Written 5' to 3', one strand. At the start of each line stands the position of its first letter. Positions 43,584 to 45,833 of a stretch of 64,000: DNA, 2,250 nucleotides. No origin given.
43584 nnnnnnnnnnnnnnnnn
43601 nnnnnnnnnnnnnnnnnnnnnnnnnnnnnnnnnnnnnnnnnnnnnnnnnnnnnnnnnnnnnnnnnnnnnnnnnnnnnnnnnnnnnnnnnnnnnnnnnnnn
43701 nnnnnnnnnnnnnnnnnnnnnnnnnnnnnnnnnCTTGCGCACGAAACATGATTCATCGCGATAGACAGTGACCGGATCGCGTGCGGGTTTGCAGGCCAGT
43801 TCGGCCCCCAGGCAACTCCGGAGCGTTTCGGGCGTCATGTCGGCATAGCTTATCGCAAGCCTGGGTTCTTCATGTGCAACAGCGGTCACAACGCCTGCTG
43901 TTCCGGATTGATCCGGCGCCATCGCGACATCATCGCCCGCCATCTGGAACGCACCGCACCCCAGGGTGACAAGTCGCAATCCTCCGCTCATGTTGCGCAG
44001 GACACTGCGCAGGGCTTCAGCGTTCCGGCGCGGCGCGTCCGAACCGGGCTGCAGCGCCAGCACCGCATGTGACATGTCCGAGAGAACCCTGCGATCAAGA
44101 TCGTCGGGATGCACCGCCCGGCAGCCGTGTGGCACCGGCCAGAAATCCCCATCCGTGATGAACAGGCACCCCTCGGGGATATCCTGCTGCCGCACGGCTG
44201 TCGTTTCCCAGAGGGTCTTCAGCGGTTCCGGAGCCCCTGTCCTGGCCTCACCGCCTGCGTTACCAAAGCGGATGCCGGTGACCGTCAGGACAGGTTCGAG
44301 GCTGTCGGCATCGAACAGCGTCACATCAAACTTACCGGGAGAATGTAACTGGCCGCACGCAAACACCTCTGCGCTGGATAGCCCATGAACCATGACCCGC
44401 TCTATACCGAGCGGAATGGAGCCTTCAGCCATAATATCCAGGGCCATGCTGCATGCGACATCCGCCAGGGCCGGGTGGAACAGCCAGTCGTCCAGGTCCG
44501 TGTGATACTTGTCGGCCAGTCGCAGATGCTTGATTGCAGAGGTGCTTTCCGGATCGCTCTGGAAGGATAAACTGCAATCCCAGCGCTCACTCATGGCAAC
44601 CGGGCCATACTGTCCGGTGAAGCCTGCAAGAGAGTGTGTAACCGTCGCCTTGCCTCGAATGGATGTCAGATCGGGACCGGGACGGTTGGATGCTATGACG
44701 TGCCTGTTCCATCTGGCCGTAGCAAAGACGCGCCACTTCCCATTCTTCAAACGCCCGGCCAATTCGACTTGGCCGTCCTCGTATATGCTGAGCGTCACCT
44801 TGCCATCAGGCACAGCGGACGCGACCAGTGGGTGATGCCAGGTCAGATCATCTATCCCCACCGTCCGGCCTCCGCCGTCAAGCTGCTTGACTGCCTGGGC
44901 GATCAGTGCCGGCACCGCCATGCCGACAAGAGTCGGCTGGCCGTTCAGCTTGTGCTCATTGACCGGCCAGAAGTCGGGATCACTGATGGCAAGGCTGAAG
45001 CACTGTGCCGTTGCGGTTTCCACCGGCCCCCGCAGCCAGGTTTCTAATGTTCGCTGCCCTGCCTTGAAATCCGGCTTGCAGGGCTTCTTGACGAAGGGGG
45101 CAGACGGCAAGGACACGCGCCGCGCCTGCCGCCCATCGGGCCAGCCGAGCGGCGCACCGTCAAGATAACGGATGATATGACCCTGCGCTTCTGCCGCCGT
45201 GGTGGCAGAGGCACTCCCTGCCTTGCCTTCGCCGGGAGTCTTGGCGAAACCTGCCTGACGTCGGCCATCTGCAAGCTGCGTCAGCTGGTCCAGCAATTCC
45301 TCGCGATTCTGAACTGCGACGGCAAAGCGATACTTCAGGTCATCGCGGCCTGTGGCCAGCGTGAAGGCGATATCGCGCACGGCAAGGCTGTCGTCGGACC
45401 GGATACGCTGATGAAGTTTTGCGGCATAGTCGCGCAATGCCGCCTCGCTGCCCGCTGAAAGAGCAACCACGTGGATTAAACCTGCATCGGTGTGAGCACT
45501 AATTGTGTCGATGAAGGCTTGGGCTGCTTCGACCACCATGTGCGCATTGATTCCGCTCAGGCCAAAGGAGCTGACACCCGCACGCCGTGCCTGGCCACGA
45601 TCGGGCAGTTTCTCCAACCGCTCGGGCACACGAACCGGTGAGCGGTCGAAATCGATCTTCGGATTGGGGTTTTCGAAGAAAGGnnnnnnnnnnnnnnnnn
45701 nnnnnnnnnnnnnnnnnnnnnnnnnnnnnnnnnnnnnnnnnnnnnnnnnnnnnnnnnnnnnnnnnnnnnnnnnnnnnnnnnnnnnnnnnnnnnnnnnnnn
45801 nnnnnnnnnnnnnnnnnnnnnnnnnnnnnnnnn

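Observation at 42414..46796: AT-less KS module with probably degenerate DH and tandem ACPs embedded inside an NRPS megaprotein; only one cis-AT in the whole line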

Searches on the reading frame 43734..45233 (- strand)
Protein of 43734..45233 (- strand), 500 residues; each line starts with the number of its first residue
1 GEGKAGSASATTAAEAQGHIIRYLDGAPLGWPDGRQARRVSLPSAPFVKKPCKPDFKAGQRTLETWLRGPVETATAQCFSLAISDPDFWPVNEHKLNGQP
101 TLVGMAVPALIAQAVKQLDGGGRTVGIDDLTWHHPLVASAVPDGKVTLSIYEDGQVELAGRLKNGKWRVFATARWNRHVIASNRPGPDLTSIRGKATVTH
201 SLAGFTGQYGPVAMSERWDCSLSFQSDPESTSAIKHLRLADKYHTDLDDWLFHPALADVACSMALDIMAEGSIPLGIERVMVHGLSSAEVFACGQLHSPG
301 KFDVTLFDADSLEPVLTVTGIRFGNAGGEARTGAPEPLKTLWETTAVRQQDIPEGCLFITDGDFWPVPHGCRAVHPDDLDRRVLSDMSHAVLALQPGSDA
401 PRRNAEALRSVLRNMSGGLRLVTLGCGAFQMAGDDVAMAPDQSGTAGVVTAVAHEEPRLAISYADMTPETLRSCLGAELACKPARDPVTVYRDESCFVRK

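Call 12: search_solved_structures(query=window:43734-45233:-, max_evalue=1, show_alignments=4)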
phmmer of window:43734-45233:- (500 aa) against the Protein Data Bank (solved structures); distinct sequences matched with E-value up to 1: 3.
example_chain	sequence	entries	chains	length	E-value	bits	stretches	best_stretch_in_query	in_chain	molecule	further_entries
5il6_A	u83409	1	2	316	0.0023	19.9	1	91-150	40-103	Polyketide synthase/nonribosomal peptide synthetase hybrid RzxB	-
1uwl_A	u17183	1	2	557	0.26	13.1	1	191-271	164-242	UROCANATE HYDRATASE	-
2v7g_A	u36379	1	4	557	0.27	13.1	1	191-271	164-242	UROCANATE HYDRATASE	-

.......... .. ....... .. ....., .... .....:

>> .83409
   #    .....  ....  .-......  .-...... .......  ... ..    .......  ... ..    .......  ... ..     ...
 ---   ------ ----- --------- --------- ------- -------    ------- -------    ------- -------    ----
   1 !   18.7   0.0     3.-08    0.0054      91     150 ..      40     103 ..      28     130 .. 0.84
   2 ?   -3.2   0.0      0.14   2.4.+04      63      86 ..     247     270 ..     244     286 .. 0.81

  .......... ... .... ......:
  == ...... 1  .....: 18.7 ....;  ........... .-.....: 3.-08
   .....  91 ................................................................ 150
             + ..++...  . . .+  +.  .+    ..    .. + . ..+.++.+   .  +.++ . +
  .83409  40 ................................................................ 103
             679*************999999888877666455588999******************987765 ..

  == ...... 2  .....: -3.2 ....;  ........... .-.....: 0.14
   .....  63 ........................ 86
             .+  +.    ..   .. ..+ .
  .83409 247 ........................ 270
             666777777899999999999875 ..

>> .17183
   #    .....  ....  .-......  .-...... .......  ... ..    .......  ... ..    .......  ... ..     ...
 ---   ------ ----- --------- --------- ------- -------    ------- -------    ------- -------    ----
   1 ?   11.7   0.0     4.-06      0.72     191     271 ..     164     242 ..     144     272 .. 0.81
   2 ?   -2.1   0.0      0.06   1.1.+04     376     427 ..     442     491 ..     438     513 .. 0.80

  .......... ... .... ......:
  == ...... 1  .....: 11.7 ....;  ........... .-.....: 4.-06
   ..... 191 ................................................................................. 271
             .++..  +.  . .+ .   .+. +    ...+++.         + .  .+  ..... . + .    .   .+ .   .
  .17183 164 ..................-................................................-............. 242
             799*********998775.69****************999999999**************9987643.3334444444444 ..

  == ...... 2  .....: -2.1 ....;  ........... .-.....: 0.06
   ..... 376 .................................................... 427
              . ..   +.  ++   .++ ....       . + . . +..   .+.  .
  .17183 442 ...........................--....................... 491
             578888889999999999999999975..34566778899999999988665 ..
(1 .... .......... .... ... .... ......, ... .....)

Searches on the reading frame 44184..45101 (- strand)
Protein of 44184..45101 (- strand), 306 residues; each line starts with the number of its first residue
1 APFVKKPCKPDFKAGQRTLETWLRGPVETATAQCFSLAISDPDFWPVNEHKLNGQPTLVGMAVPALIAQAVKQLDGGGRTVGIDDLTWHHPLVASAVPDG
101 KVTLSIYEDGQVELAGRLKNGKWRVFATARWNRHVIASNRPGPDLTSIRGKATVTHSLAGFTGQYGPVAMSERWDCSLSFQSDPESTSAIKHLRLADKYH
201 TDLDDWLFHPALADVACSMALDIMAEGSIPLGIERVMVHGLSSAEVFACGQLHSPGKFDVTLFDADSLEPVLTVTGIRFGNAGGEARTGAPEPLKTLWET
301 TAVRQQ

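Call 34: search_solved_structures(query=A1, max_evalue=1, show_alignments=3)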
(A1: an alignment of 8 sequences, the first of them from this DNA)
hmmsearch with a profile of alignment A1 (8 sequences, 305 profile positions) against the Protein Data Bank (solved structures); distinct sequences matched with E-value up to 1: 30.
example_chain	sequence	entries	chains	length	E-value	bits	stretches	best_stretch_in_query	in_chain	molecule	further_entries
5il6_A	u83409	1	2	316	1.3e-13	54.3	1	48-287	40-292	Polyketide synthase/nonribosomal peptide synthetase hybrid RzxB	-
8qk4_A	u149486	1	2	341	3.1e-12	49.7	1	34-290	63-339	Polyketide synthase PksJ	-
5bp2_A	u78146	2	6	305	3e-11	46.5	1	35-282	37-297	Mycocerosic acid synthase-like polyketide synthase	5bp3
5hqw_A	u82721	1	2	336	3.8e-11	46.1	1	24-286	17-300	Putative polyketide synthase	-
3kg6_A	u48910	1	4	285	6.4e-11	45.4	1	117-278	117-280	CurF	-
5bp4_A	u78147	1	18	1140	1.4e-10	44.3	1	39-300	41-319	Mycocerosic acid synthase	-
3kg9_A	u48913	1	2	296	1.5e-10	44.2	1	75-282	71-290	CurK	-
5tz5_A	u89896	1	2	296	1.5e-10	44.2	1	75-282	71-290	CurK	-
5j6o_A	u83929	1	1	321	1.3e-09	41.1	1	20-277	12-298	Putative polyketide synthase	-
5tz7_A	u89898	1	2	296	2e-09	40.5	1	75-282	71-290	CurK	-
7zmf_A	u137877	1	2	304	1.1e-07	34.8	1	48-283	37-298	Putative polyketide synthase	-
9d2y_A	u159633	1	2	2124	1.1e-07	34.8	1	27-287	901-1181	Multifunctional mycocerosic acid synthase membrane-associated MAS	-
6mbf_A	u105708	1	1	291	1.2e-07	34.6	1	176-284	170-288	GphF Dehydratase 1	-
6mbh_A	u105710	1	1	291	1.7e-07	34.2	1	179-284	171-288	GphF Dehydratase 1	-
9d2z_A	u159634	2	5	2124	1.7e-07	34.2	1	27-287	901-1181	Mycocerosic acid synthase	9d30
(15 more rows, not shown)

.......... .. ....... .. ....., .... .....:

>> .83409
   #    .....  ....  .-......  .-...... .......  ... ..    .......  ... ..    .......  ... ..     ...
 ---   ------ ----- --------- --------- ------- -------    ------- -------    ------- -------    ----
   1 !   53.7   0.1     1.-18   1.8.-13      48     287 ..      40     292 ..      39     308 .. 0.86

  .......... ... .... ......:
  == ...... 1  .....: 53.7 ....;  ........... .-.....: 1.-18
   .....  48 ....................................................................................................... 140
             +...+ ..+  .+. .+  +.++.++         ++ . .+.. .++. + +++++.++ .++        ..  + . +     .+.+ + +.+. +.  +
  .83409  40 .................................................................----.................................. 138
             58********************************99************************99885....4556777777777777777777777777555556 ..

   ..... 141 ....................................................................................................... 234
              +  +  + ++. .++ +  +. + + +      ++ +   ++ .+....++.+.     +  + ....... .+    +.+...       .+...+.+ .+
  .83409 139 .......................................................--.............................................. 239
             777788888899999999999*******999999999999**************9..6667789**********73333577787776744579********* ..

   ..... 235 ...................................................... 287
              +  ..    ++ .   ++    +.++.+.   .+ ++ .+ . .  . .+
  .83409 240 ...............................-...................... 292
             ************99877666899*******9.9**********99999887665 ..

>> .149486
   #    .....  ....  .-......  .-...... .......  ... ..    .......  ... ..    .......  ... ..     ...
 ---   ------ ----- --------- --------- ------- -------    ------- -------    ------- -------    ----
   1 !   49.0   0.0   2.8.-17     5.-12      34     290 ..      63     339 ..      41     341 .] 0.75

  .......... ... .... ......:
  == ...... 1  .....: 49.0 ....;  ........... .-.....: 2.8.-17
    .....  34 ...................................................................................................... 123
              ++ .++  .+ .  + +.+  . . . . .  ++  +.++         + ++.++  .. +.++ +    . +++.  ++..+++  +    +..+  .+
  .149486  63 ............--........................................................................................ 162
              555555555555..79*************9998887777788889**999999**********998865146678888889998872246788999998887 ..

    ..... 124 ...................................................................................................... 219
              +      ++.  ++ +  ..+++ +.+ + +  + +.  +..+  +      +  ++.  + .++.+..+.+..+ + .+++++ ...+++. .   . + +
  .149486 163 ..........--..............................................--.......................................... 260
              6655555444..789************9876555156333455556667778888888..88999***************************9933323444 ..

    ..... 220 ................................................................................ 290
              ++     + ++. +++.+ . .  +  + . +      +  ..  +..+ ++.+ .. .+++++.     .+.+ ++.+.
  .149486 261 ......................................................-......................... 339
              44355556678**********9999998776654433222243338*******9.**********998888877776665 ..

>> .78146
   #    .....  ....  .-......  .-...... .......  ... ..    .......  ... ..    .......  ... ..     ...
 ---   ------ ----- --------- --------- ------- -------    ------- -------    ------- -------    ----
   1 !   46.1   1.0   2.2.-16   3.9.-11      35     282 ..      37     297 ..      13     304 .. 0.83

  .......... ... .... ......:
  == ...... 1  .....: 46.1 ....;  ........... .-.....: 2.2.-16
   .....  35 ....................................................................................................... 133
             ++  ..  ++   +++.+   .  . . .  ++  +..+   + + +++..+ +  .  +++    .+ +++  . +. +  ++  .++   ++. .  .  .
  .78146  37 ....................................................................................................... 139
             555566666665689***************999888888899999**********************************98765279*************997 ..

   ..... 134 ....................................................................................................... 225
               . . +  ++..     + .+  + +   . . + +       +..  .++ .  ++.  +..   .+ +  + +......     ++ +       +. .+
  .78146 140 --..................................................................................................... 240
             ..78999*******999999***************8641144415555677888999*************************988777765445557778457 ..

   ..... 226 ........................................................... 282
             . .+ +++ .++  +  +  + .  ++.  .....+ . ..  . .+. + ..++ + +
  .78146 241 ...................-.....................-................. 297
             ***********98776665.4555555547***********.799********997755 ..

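Call 56: predict_structure(alignment_id=A2)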
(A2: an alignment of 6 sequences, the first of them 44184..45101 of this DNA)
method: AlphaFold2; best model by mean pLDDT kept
length: 306 residues; sequences in the alignment: 6
mean_pLDDT: 71.9   pTM: 0.76
mean pLDDT of the five models: 71.9, 69.4, 64.4, 63.6, 63.2
residues with pLDDT >= 90: 45; 70-90: 139; 50-70: 81; < 50: 41
segments of 3 or more residues with pLDDT < 50: 11-15, 137-139, 154-160, 283-306
pLDDT, mean of each block of 10 residues (from residue 1): 56 54 85 89 72 75 86 76 88 83 92 93 92 61 67 47 57 63 68 79 70 76 64 84 85 79 87 82 39 31 33
secondary structure, 60 per line:
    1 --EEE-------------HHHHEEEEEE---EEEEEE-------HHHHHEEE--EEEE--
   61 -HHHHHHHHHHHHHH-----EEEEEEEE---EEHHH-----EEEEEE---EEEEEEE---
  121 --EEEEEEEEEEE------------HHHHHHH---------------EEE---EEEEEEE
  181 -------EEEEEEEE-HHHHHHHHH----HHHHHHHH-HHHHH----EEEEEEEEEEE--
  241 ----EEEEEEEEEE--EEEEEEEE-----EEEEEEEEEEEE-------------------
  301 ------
elements in order: E3-5 H19-22 E23-28 E32-37 H45-49 E50-52 E55-58 H62-75 E81-88 E102-107 E111-117 E123-133 H146-152 E168-170 E174-180 E188-195 H197-205 H210-217 H219-223 E228-238 E245-254 E257-264 E270-281

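Call 58: fold_search(model_id=the predicted structure, library=pdb)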
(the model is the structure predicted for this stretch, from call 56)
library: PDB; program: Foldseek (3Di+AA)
matches with E <= 10: 1417; with E <= 0.001: 162
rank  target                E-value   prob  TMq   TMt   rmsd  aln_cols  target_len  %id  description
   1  7tzl_A                7.2e-16  1.00  0.66  0.73   4.6       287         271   15  The DH dehydratase domain of AlnB (released 2023-02-22)
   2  7tzl_B                1.1e-15  1.00  0.66  0.73   4.6       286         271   15  The DH dehydratase domain of AlnB (released 2023-02-22)
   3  5il6_B                1.7e-15  1.00  0.65  0.71   5.3       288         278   19  Crystal structure of the dehydratase domain of RzxB from Pseudomonas fluorescens (released 2017-03-29)
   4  5il6_A                7.5e-15  1.00  0.64  0.71   5.3       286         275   19  Crystal structure of the dehydratase domain of RzxB from Pseudomonas fluorescens (released 2017-03-29)
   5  3kg9_B                8.4e-15  1.00  0.63  0.68   4.8       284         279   14  Dehydratase domain from CurK module of Curacin polyketide synthase (released 2010-01-19)
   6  3kg6_D                9.4e-15  1.00  0.63  0.68   5.3       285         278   14  Dehydratase domain from CurF module of Curacin polyketide synthase (released 2010-01-19)
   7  5tz5_A                1.4e-14  1.00  0.63  0.68   5.2       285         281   14  Crystal Structure of CurK Dehydratase H996F Inactive Mutant (released 2017-01-11)
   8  8qk4_A                2.0e-14  1.00  0.64  0.67   5.5       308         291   17  Dehydratase domain (PksJ DH1) from the bacillaene trans-AT PKS (released 2024-09-25)
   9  3kg6_C                2.4e-14  1.00  0.63  0.69   6.0       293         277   14  Dehydratase domain from CurF module of Curacin polyketide synthase (released 2010-01-19)
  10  3kg6_B                3.0e-14  1.00  0.64  0.69   5.1       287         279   15  Dehydratase domain from CurF module of Curacin polyketide synthase (released 2010-01-19)
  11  5tz5_B                3.4e-14  1.00  0.63  0.68   4.8       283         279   14  Crystal Structure of CurK Dehydratase H996F Inactive Mutant (released 2017-01-11)
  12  6mbf                  4.7e-14  1.00  0.61  0.68   6.6       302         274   19  GphF Dehydratase 1 (released 2018-09-19)
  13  5tz7_B                5.0e-14  1.00  0.63  0.68   4.9       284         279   14  Crystal Structure of CurK Dehydratase D1169N Inactive Mutant (released 2017-01-11)
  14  3kg6_A                5.3e-14  1.00  0.63  0.70   5.1       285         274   15  Dehydratase domain from CurF module of Curacin polyketide synthase (released 2010-01-19)
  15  8qk4_B                5.6e-14  1.00  0.62  0.69   5.1       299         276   17  Dehydratase domain (PksJ DH1) from the bacillaene trans-AT PKS (released 2024-09-25)
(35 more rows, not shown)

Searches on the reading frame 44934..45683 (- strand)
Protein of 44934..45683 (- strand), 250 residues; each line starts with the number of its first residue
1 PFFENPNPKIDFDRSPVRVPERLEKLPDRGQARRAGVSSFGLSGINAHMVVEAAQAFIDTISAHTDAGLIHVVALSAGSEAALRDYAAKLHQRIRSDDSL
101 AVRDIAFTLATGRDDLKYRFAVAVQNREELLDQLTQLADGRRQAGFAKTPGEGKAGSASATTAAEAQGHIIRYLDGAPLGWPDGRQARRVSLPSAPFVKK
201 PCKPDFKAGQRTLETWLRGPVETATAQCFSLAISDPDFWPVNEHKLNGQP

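Call 59: search_protein_families(library=pfam, proteins=[window:44934-45683:-], max_evalue=10)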
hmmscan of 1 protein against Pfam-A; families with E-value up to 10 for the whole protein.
window:44934-45683:- (250 aa): 3 families
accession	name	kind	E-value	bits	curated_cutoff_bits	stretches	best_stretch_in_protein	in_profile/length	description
PF22336.2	RhiE-like_linker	-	1.5e-16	60.5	27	1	75-141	2-67/67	RhiE-like, KS-MAT linker domain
PF22621.2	CurL-like_PKS_C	-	1.3e-15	57.6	27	1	71-134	1-64/64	CurL-like, PKS C-terminal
PF16197.11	KAsynt_C_assoc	-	1.1e-13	51.9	33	1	6-119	1-107/111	Ketoacyl-synthetase C-terminal extension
